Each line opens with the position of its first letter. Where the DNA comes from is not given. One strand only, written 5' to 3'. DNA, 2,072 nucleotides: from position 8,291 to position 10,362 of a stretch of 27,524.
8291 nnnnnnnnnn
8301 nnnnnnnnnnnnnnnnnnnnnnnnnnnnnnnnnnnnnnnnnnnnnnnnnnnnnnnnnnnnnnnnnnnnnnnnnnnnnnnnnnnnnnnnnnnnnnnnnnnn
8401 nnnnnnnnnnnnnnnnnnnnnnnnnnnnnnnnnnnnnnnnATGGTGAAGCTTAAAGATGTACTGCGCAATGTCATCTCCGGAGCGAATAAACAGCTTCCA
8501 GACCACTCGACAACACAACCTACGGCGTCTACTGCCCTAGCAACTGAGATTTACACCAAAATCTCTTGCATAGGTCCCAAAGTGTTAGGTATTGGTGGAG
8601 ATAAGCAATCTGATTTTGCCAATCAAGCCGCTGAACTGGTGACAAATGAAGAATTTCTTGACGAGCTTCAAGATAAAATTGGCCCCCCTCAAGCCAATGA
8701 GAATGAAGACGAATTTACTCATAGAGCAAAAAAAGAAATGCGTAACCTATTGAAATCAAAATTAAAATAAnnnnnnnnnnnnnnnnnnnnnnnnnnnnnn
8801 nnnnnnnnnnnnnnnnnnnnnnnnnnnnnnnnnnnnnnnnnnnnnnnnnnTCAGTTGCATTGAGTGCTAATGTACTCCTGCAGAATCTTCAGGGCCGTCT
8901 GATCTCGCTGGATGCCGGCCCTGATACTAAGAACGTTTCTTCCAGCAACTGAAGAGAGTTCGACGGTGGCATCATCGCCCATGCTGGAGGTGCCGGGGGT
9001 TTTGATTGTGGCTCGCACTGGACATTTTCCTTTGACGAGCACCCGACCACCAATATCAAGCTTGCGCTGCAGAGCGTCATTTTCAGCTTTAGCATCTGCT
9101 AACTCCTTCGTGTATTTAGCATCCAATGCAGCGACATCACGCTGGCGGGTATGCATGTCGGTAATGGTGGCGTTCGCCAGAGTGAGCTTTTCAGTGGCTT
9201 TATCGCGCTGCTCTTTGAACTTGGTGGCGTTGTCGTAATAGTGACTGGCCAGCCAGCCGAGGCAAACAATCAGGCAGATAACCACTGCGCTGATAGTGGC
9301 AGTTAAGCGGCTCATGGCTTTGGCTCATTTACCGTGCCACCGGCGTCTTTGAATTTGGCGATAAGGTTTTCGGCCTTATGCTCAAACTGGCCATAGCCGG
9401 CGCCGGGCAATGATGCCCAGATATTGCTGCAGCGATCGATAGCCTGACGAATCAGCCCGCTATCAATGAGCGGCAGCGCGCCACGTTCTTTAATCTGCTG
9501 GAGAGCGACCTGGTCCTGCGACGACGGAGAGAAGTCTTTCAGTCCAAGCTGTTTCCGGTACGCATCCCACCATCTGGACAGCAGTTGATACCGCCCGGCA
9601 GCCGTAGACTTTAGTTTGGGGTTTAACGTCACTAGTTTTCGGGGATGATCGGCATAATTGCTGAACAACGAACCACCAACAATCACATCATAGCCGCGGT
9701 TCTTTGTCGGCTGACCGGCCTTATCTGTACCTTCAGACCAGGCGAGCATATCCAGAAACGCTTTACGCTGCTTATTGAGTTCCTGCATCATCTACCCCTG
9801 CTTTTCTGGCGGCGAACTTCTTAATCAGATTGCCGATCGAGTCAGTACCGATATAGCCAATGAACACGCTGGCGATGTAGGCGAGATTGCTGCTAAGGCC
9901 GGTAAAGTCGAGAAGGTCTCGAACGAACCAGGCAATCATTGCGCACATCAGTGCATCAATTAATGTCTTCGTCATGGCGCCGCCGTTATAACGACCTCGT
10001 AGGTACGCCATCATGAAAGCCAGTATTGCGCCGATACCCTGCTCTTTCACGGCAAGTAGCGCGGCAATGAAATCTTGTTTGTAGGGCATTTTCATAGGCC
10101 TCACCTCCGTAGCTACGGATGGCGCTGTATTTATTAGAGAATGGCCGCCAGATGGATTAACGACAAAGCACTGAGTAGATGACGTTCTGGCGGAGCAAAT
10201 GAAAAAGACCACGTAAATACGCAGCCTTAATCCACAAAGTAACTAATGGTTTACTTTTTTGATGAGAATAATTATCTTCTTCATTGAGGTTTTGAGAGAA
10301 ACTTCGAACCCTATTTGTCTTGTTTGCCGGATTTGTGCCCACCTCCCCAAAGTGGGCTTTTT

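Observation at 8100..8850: Two-gene AT-rich moron between Rz/Rz1 and terS, at the lambda bor/lom position. Uncharacterised candidate accessory system.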

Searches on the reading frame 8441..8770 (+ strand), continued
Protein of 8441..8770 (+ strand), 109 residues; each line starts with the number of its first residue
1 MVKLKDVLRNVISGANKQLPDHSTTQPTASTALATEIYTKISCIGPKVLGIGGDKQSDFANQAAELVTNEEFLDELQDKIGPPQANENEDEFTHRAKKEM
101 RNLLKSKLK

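Call 91: search_protein_families(library=phrogs, alignment_id=A8, max_evalue=0.00001)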
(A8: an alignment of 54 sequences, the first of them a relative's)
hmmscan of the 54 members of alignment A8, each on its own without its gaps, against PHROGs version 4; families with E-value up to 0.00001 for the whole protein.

A. member 1, L026:4702-5496:+ (264 aa): 1 family
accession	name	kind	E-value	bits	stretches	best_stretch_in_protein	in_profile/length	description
phrog_9211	-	unknown function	2.4e-06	28.1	1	4-95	135-225/268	-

B. families by the number of members that match (of 54 scanned): 135 families (the first 25 are shown)
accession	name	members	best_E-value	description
phrog_245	-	3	1.2e-46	anti-repressor Ant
phrog_51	-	2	1.7e-71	terminase small subunit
phrog_7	-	2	4.5e-69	endolysin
phrog_2812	-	2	9.1e-46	-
phrog_130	-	2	4.8e-44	anti-repressor Ant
phrog_10457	-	2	5.8e-34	endolysin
phrog_2593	-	2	4.1e-32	anti-repressor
phrog_7910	-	2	9.7e-32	endolysin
phrog_33083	-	2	2.3e-30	endolysin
phrog_463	-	2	3.5e-30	anti-repressor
phrog_2899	-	2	7.8e-30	anti-repressor Ant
phrog_2977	-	2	1.7e-25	anti-repressor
phrog_2606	-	2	9.8e-25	terminase small subunit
phrog_17390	-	2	2.1e-21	-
phrog_28234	-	2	1.8e-19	endolysin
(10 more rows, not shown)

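Call 96: search_protein_families(library=padloc, alignment_id=A5, max_evalue=1e-10)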
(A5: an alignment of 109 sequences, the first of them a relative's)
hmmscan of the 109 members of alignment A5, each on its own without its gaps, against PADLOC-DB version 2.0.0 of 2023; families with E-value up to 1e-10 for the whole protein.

A. member 1, L009:3764-4075:+ (103 aa): 0 families

B. families by the number of members that match (of 109 scanned): 16 families
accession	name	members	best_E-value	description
PDLC03253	MTase_II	1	2.7e-100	Type II methyltransferase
PDLC03982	PD-Lambda-2_B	1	2.5e-43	-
PDLC04712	PDC-M57A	1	3.3e-38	-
PDLC03979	PD-Lambda-2_A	1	1.9e-37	-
PDLC03294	MTase_II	1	1.4e-32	Type II methyltransferase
PDLC03981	PD-Lambda-2_A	1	1.6e-32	-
PDLC03261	MTase_II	1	3.9e-23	Type II methyltransferase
PDLC03247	MTase_II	1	4.5e-23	Type II methyltransferase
PDLC03735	oMTase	1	2.1e-22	orphan methyltransferase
PDLC03729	oMTase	1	3e-21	orphan methyltransferase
PDLC03244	MTase_II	1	9.5e-21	Type II methyltransferase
PDLC04018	PD-Lambda-5_B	1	4.5e-14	-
PDLC03266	MTase_II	1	8e-14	Type II methyltransferase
PDLC01086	C3a186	1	4.9e-13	"C-3?,4? desaturase"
PDLC03978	PD-Lambda-2_A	1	6.5e-13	-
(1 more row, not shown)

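Call 100: list_cluster_members(proteins=[P0106, P0116, window:8441-8770:+, P0208, P0201])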
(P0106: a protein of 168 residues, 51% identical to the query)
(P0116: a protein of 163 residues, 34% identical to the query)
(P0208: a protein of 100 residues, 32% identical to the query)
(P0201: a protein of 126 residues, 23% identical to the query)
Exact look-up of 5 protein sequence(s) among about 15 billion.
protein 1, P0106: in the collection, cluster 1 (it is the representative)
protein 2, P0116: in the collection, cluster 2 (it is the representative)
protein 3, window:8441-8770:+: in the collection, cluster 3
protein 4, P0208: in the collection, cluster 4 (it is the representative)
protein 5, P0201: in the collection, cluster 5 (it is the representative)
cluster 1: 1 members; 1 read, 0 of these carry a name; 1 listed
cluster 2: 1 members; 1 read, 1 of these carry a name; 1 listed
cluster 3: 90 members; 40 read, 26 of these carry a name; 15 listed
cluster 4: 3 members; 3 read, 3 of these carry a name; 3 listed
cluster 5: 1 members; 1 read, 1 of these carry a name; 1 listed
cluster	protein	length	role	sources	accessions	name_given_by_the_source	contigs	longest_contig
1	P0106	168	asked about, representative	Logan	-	-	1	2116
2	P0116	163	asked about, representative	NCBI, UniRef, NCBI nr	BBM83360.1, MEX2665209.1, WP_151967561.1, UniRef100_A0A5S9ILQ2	hypothetical protein [Candidatus Uabimicrobium amorphum] | Uncharacterized protein n=1 Tax=Uabimicrobium amorphum TaxID=2596890 ...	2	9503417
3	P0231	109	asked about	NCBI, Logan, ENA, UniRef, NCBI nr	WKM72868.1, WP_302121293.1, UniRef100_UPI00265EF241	hypothetical protein Q2T70_03725 [Klebsiella oxytoca] | hypothetical protein n=1 Tax=Klebsiella oxytoca TaxID=571 RepID=UPI00265EF241 | hypothetical protein [Klebsiella oxytoca]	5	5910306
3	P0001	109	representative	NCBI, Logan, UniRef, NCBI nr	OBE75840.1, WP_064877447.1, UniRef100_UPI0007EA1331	hypothetical protein WN07_22985 [Klebsiella pneumoniae] | hypothetical protein n=1 Tax=Klebsiella pneumoniae TaxID=573 RepID=UPI0007EA1331 | hypothetical protein [Klebsiella pneumoniae]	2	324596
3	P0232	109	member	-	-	TPA: hypothetical protein NPP16_001331 [Klebsiella pneumoniae] | hypothetical protein | Uncharacterized protein n=5 Tax=Klebsiella pneumoniae TaxID=573 RepID=A0A2U0M873_KLEPN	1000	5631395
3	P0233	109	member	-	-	TPA: hypothetical protein MYN16_004272 [Klebsiella pneumoniae] | hypothetical protein | hypothetical protein n=1 Tax=Enterobacteriaceae TaxID=543 RepID=UPI00028301CD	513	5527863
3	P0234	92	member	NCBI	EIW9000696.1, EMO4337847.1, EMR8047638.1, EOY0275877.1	hypothetical protein WJC34_001076, partial [Klebsiella pneumoniae]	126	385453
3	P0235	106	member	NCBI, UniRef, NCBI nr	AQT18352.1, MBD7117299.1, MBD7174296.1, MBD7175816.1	hypothetical protein WIC43_20485 [Klebsiella pneumoniae] | hypothetical protein n=1 Tax=Klebsiella pneumoniae TaxID=573 RepID=UPI0008FB4D1C | hypothetical protein [Klebsiella pneumoniae]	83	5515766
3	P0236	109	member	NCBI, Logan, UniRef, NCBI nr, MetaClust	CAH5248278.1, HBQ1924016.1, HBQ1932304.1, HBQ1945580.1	TPA: hypothetical protein L7M68_001180 [Klebsiella pneumoniae] | hypothetical protein n=1 Tax=Klebsiella TaxID=570 RepID=UPI00081C0902 | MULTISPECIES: hypothetical protein [Klebsiella]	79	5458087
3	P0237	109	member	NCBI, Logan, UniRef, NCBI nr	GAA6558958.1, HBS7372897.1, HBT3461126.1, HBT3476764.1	TPA: hypothetical protein MHS89_05700 [Klebsiella pneumoniae] | hypothetical protein n=1 Tax=Klebsiella pneumoniae TaxID=573 RepID=UPI00195CB0A8 | hypothetical protein [Klebsiella pneumoniae]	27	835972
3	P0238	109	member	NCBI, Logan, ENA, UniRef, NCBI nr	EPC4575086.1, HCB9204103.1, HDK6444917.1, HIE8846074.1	hypothetical protein ACRZU2_002159 [Klebsiella variicola] | hypothetical protein n=1 Tax=Klebsiella pneumoniae TaxID=573 RepID=UPI00106B7E25 | hypothetical protein [Klebsiella pneumoniae]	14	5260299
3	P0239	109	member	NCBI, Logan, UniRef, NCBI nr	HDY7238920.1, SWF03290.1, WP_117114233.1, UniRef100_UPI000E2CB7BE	Uncharacterised protein [Klebsiella pneumoniae] | hypothetical protein n=1 Tax=Klebsiella pneumoniae TaxID=573 RepID=UPI000E2CB7BE | hypothetical protein [Klebsiella pneumoniae]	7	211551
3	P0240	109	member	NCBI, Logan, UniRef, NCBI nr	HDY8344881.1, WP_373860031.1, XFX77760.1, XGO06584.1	hypothetical protein AAHW55_07375 [Klebsiella pneumoniae] | hypothetical protein n=1 Tax=Klebsiella pneumoniae TaxID=573 RepID=UPI0028C5698D | hypothetical protein [Klebsiella pneumoniae]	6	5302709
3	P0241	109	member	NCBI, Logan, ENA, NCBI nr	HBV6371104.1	TPA: hypothetical protein MD287_002724 [Klebsiella aerogenes] | hypothetical protein [Klebsiella aerogenes]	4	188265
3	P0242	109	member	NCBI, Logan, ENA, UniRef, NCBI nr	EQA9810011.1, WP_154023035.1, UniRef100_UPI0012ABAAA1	hypothetical protein [Klebsiella oxytoca] | hypothetical protein n=1 Tax=Klebsiella oxytoca TaxID=571 RepID=UPI0012ABAAA1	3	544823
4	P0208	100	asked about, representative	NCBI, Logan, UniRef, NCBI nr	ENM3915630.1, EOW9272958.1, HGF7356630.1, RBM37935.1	hypothetical protein DLR66_18155 [Vibrio paracholerae] | hypothetical protein n=1 Tax=Vibrio TaxID=662 RepID=UPI000DE46B2F | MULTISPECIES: hypothetical protein [Vibrio]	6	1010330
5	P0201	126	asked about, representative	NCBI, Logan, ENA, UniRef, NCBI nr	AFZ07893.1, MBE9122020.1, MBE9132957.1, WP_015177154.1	hypothetical protein Osc7112_3525 [Oscillatoria nigro-viridis PCC 7112] | Uncharacterized protein n=1 Tax=Phormidium nigroviride PCC 7112 TaxID=179408 ... | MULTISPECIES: hypothetical protein [Oscillatoriales]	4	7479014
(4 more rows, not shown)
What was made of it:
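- Closest known: Two-gene toxin-antitoxin cassettes of Vibrio superintegrons. Different: Natural fusions exist (call 100).
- Uabimicrobium amorphum (call 100).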

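Call 104: search_protein_families(library=pfam, proteins=[L049:2004-2459:+, L051:1987-2238:+], max_evalue=0.01)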
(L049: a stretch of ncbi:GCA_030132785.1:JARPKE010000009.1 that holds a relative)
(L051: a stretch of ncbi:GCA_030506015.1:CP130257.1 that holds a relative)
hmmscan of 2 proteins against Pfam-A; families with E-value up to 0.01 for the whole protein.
L049:2004-2459:+ (151 aa): 0 families

L051:1987-2238:+ (83 aa): 0 families

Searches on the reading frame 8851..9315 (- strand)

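Call 5: search_protein_families(library=pfam, proteins=[window:8851-9315:-], max_evalue=0.1)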
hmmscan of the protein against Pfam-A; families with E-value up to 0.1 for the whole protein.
window:8851-9315:- (154 aa): 6 families
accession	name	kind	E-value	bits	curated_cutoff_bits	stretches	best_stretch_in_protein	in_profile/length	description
PF03245.18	Phage_lysis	-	4.9e-27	95.1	25.4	1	29-153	1-125/126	Bacteriophage Rz lysis protein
PF24627.1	PUMA_CC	-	0.017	15.5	30.1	1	40-90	6-56/74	PUMA coiled-coil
PF00430.23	ATP-synt_B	-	0.019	15.5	28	1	8-82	2-70/132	ATP synthase B/B' CF(0)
PF06667.17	PspB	-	0.029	14.9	25.6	1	8-57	7-56/73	Phage shock protein B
PF05010.19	TACC_C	-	0.039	14.1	29.9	1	30-85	130-186/201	Transforming acidic coiled-coil-containing protein (TACC), C-terminal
PF10458.14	Val_tRNA-synt_C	-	0.086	13.6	25.9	0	60-86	1-27/66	Valyl tRNA synthetase tRNA binding arm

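Call 6: search_protein_families(library=phrogs, proteins=[window:8851-9315:-], max_evalue=0.1)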
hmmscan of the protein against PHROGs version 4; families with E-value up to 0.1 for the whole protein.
window:8851-9315:- (154 aa): 12 families
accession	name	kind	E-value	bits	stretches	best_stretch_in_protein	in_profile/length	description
phrog_13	-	lysis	2.5e-65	220.2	1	1-154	1-153/154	Rz-like spanin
phrog_2466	-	lysis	2.1e-23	84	1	11-152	13-166/172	Rz-like spanin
phrog_35719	-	unknown function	3.1e-11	44.2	1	10-54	7-54/54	-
phrog_1327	-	lysis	6.7e-07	30.3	1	9-132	10-134/158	Rz-like spanin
phrog_214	-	lysis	8.5e-07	30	1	6-67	9-70/176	Rz-like spanin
phrog_1152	-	lysis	2.2e-05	25.4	1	8-82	13-84/127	Rz-like spanin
phrog_739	-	lysis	0.014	16.6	1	7-87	7-86/122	Rz-like spanin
phrog_2934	-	unknown function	0.023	15.7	1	92-153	2-61/63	-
phrog_736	-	unknown function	0.04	15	1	7-86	18-89/112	-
phrog_89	-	lysis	0.048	14.6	1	10-84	7-85/143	Rz-like spanin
phrog_24869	-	unknown function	0.063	14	1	25-107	102-179/286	-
phrog_35006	-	unknown function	0.065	14.5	1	1-49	1-44/66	-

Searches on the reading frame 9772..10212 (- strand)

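Call 5: search_protein_families(library=pfam, proteins=[window:9772-10212:-], max_evalue=0.1)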
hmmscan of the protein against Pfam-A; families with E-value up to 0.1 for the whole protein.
window:9772-10212:- (146 aa): 1 family
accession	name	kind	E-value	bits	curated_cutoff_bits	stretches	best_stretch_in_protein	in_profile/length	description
PF05106.17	Phage_holin_3_1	-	9.4e-30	103.4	23.8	1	46-137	8-99/99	Phage holin family (Lysis protein S)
